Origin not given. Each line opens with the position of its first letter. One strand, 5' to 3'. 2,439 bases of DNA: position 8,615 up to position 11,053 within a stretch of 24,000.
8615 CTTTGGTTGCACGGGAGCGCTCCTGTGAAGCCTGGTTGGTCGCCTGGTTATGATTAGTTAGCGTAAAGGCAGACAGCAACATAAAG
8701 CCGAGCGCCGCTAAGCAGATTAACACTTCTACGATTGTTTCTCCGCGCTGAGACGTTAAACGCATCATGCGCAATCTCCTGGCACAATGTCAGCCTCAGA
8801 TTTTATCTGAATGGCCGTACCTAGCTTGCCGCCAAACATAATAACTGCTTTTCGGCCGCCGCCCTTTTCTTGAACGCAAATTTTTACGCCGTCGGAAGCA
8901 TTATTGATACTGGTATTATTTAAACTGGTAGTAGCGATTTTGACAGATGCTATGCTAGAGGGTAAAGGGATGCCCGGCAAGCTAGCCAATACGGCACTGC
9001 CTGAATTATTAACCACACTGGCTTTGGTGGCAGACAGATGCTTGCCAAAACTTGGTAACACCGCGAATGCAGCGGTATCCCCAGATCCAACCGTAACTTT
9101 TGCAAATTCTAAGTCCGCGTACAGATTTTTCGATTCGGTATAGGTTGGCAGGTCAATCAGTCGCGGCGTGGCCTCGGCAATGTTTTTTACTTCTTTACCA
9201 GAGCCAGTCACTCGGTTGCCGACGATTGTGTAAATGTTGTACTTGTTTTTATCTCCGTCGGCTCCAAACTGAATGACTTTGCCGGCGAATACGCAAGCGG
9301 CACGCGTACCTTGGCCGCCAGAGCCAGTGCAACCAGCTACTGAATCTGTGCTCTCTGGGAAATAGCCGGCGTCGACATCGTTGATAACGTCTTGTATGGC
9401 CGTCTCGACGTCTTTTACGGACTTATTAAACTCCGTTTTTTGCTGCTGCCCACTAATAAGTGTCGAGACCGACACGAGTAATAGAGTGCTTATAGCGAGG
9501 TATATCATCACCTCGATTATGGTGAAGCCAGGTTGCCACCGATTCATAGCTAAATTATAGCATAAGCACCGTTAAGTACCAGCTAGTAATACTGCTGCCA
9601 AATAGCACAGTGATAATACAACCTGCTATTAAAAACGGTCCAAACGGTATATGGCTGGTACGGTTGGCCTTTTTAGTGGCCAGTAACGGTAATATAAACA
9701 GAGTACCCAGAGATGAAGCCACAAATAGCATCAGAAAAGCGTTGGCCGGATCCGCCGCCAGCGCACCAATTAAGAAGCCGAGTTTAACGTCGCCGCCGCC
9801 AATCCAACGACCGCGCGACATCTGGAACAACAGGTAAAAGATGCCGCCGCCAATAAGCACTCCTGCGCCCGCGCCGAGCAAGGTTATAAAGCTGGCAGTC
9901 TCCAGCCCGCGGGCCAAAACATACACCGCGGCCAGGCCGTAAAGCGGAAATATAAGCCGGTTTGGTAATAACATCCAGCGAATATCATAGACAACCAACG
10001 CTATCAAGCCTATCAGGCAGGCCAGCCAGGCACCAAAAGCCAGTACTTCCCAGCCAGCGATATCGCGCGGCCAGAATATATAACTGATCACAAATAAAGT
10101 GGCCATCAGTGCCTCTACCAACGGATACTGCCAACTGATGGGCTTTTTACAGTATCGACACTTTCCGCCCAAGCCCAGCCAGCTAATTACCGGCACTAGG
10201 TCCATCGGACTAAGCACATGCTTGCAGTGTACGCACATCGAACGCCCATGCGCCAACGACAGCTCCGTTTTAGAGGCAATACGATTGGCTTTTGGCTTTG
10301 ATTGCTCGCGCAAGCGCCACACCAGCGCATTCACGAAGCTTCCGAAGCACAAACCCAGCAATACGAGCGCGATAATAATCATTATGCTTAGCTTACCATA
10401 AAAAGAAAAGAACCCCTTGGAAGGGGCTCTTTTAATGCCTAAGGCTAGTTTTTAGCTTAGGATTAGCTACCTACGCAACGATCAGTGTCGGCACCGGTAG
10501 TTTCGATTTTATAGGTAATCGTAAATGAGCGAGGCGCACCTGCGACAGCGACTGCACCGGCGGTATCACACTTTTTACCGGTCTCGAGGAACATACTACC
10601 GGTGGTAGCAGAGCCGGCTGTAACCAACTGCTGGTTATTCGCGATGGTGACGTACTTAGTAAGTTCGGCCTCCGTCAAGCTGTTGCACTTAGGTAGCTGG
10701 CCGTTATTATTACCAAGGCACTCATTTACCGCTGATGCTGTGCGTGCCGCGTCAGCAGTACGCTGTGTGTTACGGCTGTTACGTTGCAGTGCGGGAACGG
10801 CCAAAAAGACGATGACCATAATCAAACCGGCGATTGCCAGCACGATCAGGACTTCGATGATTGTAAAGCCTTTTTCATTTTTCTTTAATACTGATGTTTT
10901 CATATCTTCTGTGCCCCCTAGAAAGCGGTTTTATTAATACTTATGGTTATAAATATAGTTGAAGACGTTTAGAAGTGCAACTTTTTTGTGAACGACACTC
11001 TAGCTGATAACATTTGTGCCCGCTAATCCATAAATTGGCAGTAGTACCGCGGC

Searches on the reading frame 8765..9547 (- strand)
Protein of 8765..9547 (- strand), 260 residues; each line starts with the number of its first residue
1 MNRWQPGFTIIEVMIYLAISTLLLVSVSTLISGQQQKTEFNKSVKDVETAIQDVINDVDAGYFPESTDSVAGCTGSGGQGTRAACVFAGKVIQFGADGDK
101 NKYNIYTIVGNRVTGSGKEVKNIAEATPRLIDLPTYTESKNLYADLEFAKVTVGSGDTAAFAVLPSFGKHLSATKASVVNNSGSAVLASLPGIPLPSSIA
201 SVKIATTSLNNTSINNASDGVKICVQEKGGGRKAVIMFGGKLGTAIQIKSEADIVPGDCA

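Call 82: search_protein_families(library=pfam, proteins=[window:8765-9547:-], max_evalue=0.01)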
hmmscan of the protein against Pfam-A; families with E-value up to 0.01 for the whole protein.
window:8765-9547:- (260 aa): 1 family
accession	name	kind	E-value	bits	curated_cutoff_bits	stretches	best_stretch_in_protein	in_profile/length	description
PF07963.17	N_methyl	-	7.8e-05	22.5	21.2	1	7-27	6-26/27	Prokaryotic N-terminal methylation motif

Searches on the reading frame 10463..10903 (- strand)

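Call 82: search_protein_families(library=pfam, proteins=[window:10463-10903:-], max_evalue=0.01)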
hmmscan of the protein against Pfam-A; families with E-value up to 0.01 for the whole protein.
window:10463-10903:- (146 aa): 1 family
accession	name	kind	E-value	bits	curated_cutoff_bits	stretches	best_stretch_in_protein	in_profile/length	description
PF07963.17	N_methyl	-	1.3e-08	34.4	21.2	1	7-33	1-27/27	Prokaryotic N-terminal methylation motif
